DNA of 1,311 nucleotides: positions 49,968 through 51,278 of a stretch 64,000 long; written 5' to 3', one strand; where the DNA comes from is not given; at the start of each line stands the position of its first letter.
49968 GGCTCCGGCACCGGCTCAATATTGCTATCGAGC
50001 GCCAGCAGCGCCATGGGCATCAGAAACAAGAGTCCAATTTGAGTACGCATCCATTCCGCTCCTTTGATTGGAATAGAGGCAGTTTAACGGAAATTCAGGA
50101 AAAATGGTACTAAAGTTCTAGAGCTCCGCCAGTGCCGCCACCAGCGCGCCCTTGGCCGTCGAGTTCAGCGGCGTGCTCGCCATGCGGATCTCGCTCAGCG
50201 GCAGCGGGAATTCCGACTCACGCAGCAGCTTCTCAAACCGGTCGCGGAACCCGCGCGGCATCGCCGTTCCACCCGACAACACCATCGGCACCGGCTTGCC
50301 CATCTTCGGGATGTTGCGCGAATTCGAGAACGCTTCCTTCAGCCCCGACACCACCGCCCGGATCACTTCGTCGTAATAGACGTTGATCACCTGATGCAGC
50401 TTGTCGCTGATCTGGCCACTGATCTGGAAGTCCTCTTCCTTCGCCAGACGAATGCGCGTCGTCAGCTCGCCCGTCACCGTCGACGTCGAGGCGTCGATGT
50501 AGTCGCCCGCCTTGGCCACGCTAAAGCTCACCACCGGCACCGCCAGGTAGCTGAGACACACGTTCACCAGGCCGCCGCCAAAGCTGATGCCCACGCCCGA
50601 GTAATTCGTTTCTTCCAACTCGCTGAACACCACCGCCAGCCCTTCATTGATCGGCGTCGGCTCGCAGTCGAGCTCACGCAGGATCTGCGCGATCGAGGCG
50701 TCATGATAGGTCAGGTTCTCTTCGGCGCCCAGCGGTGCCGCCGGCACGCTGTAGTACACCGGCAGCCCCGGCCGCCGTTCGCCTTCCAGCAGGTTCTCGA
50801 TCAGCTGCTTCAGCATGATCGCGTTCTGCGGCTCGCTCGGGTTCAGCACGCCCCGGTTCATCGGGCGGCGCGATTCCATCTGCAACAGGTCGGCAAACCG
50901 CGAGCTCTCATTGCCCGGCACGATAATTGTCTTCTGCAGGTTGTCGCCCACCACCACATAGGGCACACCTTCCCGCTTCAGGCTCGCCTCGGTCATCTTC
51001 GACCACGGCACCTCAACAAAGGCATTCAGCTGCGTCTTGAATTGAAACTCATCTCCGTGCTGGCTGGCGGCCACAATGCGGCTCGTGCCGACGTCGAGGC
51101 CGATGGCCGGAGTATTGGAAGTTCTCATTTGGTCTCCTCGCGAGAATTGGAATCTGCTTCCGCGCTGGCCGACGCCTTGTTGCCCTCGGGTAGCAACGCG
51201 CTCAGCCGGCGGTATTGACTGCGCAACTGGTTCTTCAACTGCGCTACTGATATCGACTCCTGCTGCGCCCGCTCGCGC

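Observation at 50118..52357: Peptidoglycan amidase translationally coupled to an actin-fold ATPase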

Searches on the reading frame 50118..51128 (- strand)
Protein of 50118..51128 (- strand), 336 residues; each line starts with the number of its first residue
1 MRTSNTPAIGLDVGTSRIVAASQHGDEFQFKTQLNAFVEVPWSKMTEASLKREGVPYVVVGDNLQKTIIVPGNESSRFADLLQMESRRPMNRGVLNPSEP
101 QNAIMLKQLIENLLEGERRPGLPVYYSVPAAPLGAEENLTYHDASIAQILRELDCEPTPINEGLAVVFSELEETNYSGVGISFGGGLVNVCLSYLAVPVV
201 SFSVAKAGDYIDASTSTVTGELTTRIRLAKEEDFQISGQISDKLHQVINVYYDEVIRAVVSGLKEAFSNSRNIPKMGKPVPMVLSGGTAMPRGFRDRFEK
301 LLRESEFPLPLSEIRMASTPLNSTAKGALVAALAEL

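Call 3: search_protein_families(library=pfam, proteins=[window:50118-51128:-], max_evalue=0.1)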
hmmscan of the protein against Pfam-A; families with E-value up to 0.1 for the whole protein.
window:50118-51128:- (336 aa): 3 families
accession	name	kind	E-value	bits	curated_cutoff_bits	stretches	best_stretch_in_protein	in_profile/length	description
PF25216.1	Volactin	-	7.8e-77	259.3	35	1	8-332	2-321/321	Volactin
PF25229.1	Salactin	-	0.012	15.1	27.1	0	239-328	239-327/335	Salactin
PF02163.28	Peptidase_M50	-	0.088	12.6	27.2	0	147-288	69-153/221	Peptidase family M50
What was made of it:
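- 50118..51128 (-): Gene for a 336-aa actin-fold ATPase of the Volactin family (PF25216). Pfam Volactin E=7.8e-77, profile 2-321 of 321 (call 3).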

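Call 4: search_protein_families(library=ncbifam, proteins=[window:50118-51128:-], max_evalue=0.1)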
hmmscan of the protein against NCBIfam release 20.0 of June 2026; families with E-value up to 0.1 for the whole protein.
window:50118-51128:- (336 aa): 3 families
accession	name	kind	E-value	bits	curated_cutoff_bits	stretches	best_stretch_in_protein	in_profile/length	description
NF040964.1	MamK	subfamily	6.8e-07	28.6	400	1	9-218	3-188/335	MamK family actin-like protein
NF053533.1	salactin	equivalog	0.0036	16.4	400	1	237-329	238-329/335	actin-like salactin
TIGR00904.1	mreB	subfamily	0.0039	16.3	365.75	1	84-214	62-188/334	MreB/Mrl family cell shape determining protein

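Call 8: find_homologous_proteins(query=window:50118-51128:-, max_evalue=0.00001)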
Query window:50118-51128:- (336 aa): 3205 proteins with E <= 0.00001 among 7284 candidates; the best 120 are listed.
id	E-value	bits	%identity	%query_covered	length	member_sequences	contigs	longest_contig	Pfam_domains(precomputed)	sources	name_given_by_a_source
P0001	4.7e-215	731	99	100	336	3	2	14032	PF25216.1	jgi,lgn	jgi:hypothetical protein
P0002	6.4e-195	665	88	100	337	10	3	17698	PF25216.1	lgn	-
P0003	1.1e-194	664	89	100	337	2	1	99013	PF25216.1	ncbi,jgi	-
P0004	1.4e-192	657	88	100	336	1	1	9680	PF25216.1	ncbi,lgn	-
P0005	3.0e-192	656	88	100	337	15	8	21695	PF25216.1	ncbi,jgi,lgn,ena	jgi:hypothetical protein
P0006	3.7e-192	655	88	100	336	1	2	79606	PF25216.1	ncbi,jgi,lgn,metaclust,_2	metaclust:\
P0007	8.3e-192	654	88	100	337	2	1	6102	PF25216.1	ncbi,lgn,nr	ncbi:MAG: hypothetical protein NTW74_06090 [Acidobacteria bacterium]|nr:hypothetical protein [Acidob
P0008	4.0e-191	652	88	100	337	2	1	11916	PF25216.1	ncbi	-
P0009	1.4e-190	650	88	100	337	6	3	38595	PF25216.1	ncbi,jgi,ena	-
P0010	2.7e-186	636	85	100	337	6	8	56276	PF25216.1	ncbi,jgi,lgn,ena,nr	ncbi:MAG: hypothetical protein K7J46_19450 [Bryobacter sp.]|jgi:hypothetical protein|nr:hypothetical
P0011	4.7e-186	635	85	100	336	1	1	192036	PF25216.1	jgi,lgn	jgi:hypothetical protein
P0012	9.4e-185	631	84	99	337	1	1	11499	PF25216.1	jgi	jgi:hypothetical protein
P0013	1.1e-184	631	84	100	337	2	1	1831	PF25216.1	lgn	-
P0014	1.5e-184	631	84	99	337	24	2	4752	PF25216.1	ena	-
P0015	1.8e-182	624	82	99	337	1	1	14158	PF25216.1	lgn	-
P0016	1.5e-181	621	82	99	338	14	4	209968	PF25216.1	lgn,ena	-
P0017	2.6e-181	620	84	99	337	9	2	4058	PF25216.1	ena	-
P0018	1.7e-180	617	81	100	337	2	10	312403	PF25216.1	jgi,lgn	jgi:actin-like ATPase involved in cell morphogenesis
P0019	1.4e-179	614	80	99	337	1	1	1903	PF25216.1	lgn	-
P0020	9.7e-179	611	80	100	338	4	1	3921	PF25216.1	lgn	-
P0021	4.1e-178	609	79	100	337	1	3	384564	PF25216.1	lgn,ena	-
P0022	8.1e-176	602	79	100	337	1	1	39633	PF25216.1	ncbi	-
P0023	5.9e-175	599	79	100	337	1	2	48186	PF25216.1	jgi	jgi:hypothetical protein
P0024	4.3e-142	491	89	74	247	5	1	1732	PF25216.1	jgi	jgi:hypothetical protein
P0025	1.8e-138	479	65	98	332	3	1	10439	PF25216.1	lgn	-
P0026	1.9e-135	469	64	98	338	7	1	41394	PF25216.1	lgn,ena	-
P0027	1.1e-134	467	63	99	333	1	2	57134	PF25216.1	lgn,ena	-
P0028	5.4e-134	464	63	99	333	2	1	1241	PF25216.1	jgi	jgi:hypothetical protein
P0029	1.0e-133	463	63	98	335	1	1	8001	PF25216.1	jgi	jgi:hypothetical protein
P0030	1.2e-133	463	63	99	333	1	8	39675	PF25216.1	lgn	-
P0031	4.2e-133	461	63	99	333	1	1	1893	PF25216.1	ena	-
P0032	1.2e-131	457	63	98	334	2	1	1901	PF25216.1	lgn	-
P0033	7.4e-131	454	63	97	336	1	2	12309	PF25216.1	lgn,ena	-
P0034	5.2e-130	451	60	99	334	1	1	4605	PF25216.1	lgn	-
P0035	2.3e-129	449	63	98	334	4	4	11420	PF25216.1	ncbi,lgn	-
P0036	3.3e-129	449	61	99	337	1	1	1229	PF25216.1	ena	-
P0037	3.5e-129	449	62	98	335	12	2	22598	PF25216.1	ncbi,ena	-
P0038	6.3e-129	448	61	99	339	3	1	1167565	PF25216.1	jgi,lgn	-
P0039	6.7e-129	448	61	100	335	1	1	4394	PF25216.1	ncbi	-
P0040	6.7e-129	448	61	100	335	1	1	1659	PF25216.1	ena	-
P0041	7.7e-129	447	61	100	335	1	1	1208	PF25216.1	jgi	jgi:hypothetical protein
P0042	1.1e-128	447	61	100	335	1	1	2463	PF25216.1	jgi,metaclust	metaclust:\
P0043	1.5e-128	447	61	99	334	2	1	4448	PF25216.1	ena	-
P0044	1.7e-128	446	62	99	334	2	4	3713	PF25216.1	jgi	jgi:hypothetical protein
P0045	1.8e-128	446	60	100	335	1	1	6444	PF25216.1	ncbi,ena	-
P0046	1.8e-128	446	60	100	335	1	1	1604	PF25216.1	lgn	-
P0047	1.8e-128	446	58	100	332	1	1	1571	PF25216.1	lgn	-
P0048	1.8e-128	446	88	69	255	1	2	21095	PF25216.1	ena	-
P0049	2.1e-128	446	60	100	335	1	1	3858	PF25216.1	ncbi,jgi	-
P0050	2.2e-128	446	61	100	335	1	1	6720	PF25216.1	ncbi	-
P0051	2.9e-128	446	62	98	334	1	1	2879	PF25216.1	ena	-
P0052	2.9e-128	446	62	98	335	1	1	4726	PF25216.1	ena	-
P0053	3.2e-128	445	61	100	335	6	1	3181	PF25216.1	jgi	-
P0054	3.6e-128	445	62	98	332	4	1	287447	PF25216.1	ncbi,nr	ncbi:MAG: hypothetical protein K2X03_03480 [Bryobacteraceae bacterium]|nr:hypothetical protein [Bryo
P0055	4.7e-128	445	61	99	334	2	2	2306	PF25216.1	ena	-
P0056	5.6e-128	445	60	100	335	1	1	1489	PF25216.1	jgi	-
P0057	7.1e-128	444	60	100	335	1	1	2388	PF25216.1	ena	-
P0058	8.7e-128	444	60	100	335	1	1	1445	PF25216.1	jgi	-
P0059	8.8e-128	444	64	98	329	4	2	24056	PF25216.1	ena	-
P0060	9.3e-128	444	60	98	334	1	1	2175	PF25216.1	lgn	-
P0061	9.8e-128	444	61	99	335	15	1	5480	PF25216.1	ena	-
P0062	1.2e-127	444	60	100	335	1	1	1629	PF25216.1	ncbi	-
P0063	1.2e-127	443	62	98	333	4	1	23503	PF25216.1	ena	-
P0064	1.4e-127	443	61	99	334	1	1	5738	PF25216.1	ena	-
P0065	1.5e-127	443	62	98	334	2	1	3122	PF25216.1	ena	-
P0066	1.8e-127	443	61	99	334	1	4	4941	PF25216.1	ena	-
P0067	2.3e-127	443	61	100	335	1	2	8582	PF25216.1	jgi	jgi:hypothetical protein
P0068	3.8e-127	442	60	100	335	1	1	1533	PF25216.1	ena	-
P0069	4.3e-127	442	60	100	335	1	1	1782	PF25216.1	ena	-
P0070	4.3e-127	442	61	98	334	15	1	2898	PF25216.1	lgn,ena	-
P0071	5.0e-127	442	61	99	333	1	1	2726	PF25216.1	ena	-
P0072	5.5e-127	441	62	98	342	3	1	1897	PF25216.1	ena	-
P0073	5.8e-127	441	60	98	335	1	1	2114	PF25216.1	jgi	jgi:hypothetical protein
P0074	6.5e-127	441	61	99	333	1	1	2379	PF25216.1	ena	-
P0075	6.6e-127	441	59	100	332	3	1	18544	PF25216.1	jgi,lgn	jgi:hypothetical protein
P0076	7.1e-127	441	60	99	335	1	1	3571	PF25216.1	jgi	jgi:hypothetical protein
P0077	1.0e-126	440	60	100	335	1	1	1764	PF25216.1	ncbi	-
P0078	1.1e-126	440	60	99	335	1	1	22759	PF25216.1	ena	-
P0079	1.1e-126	440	60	100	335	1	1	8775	PF25216.1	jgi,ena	jgi:hypothetical protein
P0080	1.3e-126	440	60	97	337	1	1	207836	PF25216.1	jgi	jgi:hypothetical protein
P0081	1.5e-126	440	59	100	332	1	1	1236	PF25216.1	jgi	jgi:actin-like ATPase involved in cell morphogenesis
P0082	1.5e-126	440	60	99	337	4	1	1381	PF25216.1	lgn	-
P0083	1.5e-126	440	60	98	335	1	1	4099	PF25216.1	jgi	jgi:hypothetical protein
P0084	1.7e-126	440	60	97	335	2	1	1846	PF25216.1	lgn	-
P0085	2.2e-126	439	59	99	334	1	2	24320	PF25216.1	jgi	jgi:hypothetical protein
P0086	3.0e-126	439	59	100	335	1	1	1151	PF25216.1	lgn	-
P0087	3.2e-126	439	61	99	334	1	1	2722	PF25216.1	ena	-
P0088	3.3e-126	439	60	99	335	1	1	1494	PF25216.1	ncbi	-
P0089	4.7e-126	438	58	99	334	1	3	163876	PF25216.1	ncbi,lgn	-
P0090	6.2e-126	438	59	100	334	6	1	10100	PF25216.1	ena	-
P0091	6.3e-126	438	59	99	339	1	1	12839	PF25216.1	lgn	-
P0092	6.3e-126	438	59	100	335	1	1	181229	PF25216.1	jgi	jgi:hypothetical protein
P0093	6.6e-126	438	60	99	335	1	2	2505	PF25216.1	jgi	jgi:hypothetical protein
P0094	7.3e-126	438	58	100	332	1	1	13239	PF25216.1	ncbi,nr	ncbi:MAG: hypothetical protein HY822_19455 [Acidobacteria bacterium]|nr:hypothetical protein [Acidob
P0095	7.6e-126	438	61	98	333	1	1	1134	PF25216.1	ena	-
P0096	7.8e-126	438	59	100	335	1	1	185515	PF25216.1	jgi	jgi:hypothetical protein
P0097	8.0e-126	438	59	100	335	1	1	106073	PF25216.1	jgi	jgi:hypothetical protein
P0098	8.7e-126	437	60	99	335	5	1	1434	PF25216.1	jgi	jgi:hypothetical protein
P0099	8.8e-126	437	61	98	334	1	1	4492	PF25216.1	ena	-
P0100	9.6e-126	437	60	99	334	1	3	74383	PF25216.1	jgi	jgi:hypothetical protein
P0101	1.0e-125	437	60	100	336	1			PF25216.1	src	-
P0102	1.1e-125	437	59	100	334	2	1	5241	PF25216.1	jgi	jgi:hypothetical protein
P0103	1.1e-125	437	58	100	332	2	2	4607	PF25216.1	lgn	-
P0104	1.3e-125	437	60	99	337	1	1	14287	PF25216.1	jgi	jgi:hypothetical protein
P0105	1.3e-125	437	60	99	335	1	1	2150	PF25216.1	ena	-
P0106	1.3e-125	437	60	99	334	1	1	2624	PF25216.1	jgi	jgi:hypothetical protein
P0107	1.3e-125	437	60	99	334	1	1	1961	PF25216.1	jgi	jgi:hypothetical protein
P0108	1.3e-125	437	60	99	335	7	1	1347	PF25216.1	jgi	jgi:hypothetical protein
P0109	1.4e-125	437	58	100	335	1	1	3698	PF25216.1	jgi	jgi:hypothetical protein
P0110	1.4e-125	437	58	99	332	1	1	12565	PF25216.1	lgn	-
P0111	1.5e-125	437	59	98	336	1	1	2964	PF25216.1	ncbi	-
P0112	1.8e-125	436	60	99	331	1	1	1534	PF25216.1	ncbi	-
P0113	2.0e-125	436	60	99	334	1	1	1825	PF25216.1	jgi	jgi:hypothetical protein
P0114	2.1e-125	436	59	100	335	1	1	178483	PF25216.1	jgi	-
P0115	2.1e-125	436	58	99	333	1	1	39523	PF25216.1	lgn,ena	-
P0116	2.5e-125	436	60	99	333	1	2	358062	PF25216.1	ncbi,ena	-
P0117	2.6e-125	436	59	98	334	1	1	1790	PF25216.1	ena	-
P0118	2.6e-125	436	61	99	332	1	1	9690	PF25216.1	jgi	jgi:hypothetical protein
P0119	2.7e-125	436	59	99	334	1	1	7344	PF25216.1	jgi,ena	-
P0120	2.7e-125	436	60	100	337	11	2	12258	PF25216.1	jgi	jgi:hypothetical protein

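Call 13: search_solved_structures(query=window:50118-51128:-, max_evalue=1, show_alignments=1)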
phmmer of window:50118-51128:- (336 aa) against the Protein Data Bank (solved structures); distinct sequences matched with E-value up to 1: 0.
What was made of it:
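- On MamK / MreB / FtsA / ParM (named bacterial actins): The Pfam MreB_Mbl, FtsA and ParM models give no hit at E<=0.1 (call 3). phmmer against PDB sequences gives no hit at E<=1 (call 13).
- Tried and rejected: phmmer of the actin-like protein against PDB sequences gave no hit at E<=1 (call 13).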

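Call 16: find_encoding_contigs(protein=P0054, flank=10000, max_places=3)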
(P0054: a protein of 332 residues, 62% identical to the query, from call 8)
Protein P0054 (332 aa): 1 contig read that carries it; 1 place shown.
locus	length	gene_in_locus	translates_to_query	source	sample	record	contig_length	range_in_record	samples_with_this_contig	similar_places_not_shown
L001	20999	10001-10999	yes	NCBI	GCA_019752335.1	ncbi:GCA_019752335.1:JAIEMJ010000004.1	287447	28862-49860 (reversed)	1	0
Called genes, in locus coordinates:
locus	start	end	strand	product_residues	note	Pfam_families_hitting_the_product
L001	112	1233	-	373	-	PF01098:FTSW_RODA_SPOVE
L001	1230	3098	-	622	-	PF03717:PBP_dimer, PF00905:Transpeptidase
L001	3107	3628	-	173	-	PF04093:MreD (weak)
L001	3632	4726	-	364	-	PF04085:MreC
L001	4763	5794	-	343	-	PF00022:Actin (weak), PF06723:MreB_Mbl, PF00012:HSP70 (weak), PF11104:PilM_2 (faint), PF14450:FtsA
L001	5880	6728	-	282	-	-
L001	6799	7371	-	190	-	PF05685:Uma2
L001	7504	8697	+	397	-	PF08757:CotH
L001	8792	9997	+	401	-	PF01510:Amidase_2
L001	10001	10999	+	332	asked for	PF25216:Volactin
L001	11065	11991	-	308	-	PF04909:Amidohydro_2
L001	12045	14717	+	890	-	PF13620:CarboxypepD_reg, PF07715:Plug, PF00593:TonB_dep_Rec_b-barrel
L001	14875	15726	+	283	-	PF13489:Methyltransf_23, PF01135:PCMT, PF01209:Ubie_methyltran, PF05175:MTS (weak), PF13847:Methyltransf_31, PF08241:Methyltransf_11, PF08242:Methyltransf_12, PF13649:Methyltransf_25, +3 more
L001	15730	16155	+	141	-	PF01451:LMWPc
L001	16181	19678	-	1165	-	PF27156:RP005_N, PF07992:Pyr_redox_2 (weak)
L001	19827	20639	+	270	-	PF03928:HbpS-like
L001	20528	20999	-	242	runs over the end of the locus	PF03703:bPH_2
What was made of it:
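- Closest known: MreB-RodZ and MreBH-LytE. Different: MreB scores only 16 bits against a cut-off of 366 (call 4), and a genuine MreB is encoded separately (L001, call 16).
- (9) MreB is encoded separately in a genome that has the pair (L001, call 16), so this is an additional cytoskeletal system. The septal role rests only on the SPOR neighbour in one class, and on one locus lying near mreBCD-pbp2-rodA (call 16).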

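Call 17: find_encoding_contigs(protein=P0038, flank=10000, max_places=3)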
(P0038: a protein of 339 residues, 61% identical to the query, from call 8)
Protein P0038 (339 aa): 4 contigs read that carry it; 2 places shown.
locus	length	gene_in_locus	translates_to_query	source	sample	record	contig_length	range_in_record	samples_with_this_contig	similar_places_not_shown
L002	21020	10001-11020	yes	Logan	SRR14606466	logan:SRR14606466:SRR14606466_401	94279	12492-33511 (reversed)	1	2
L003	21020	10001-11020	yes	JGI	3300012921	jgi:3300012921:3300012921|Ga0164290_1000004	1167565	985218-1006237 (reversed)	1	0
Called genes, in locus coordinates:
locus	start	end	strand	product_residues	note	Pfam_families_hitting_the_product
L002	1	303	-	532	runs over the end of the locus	PF22694:CtpB_N-like (faint), PF00595:PDZ, PF13180:PDZ_2 (weak), PF17820:PDZ_6, PF03572:Peptidase_S41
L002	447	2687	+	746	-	PF05762:VWA_CoxE, PF00092:VWA, PF13519:VWA_2, PF13768:VWA_3 (faint)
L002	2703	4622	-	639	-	PF07715:Plug, PF00593:TonB_dep_Rec_b-barrel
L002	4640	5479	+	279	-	PF01381:HTH_3, PF12844:HTH_19 (weak), PF13443:HTH_26 (weak), PF13560:HTH_31, PF03466:LysR_substrate (weak), PF12727:PBP_like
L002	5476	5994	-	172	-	PF13411:MerR_1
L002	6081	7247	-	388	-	PF02771:Acyl-CoA_dh_N, PF02770:Acyl-CoA_dh_M, PF00441:Acyl-CoA_dh_1, PF08028:Acyl-CoA_dh_2 (weak)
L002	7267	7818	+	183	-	PF00657:Lipase_GDSL (weak), PF13472:Lipase_GDSL_2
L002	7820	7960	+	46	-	-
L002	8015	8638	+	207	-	-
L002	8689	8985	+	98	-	PF18993:Rv0078B (weak)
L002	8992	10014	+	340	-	PF01510:Amidase_2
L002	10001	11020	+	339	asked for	PF25216:Volactin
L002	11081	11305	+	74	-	PF16655:PhoD_N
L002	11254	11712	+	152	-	PF09423:PhoD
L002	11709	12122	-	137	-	-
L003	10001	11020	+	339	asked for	PF25216:Volactin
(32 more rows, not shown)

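Call 18: search_protein_representatives(protein=window:50118-51128:-)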
Query: 336 residues. Proteins with E-value up to 0.001 (for the whole library): 1159; up to 1e-10: 712; up to 1e-30: 323. The best 150 are listed.
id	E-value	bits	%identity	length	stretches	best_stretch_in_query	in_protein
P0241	4.6e-106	371.0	52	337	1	8-335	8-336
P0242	1.1e-88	313.9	32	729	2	6-335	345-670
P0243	2.3e-85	303.0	44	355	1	8-334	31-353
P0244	2.5e-82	293.0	43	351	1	7-335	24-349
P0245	9.1e-81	287.9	44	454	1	5-334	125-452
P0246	6.1e-77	275.3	42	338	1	7-334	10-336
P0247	6.9e-76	271.9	41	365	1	8-334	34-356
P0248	2.6e-74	266.7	39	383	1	8-333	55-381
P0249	5.2e-74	265.7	41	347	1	9-335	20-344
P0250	5.2e-74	265.7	37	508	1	8-333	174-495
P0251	1.5e-73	264.2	39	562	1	8-333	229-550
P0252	1.8e-73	263.9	39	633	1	8-335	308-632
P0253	1.9e-71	257.3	41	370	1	9-335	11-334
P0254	2.5e-71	256.9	45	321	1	8-334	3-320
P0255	1.6e-70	254.2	40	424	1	9-335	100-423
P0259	9.7e-70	251.7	33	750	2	9-335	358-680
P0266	2.1e-64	234.1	39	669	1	9-336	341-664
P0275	1.5e-60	221.5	33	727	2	9-335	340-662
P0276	2.2e-60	220.9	38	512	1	9-334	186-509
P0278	3.0e-59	217.2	38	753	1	9-334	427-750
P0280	1.2e-58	215.2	38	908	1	9-334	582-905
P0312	9.9e-52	192.5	33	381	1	4-332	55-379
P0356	2.4e-46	174.8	38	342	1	9-332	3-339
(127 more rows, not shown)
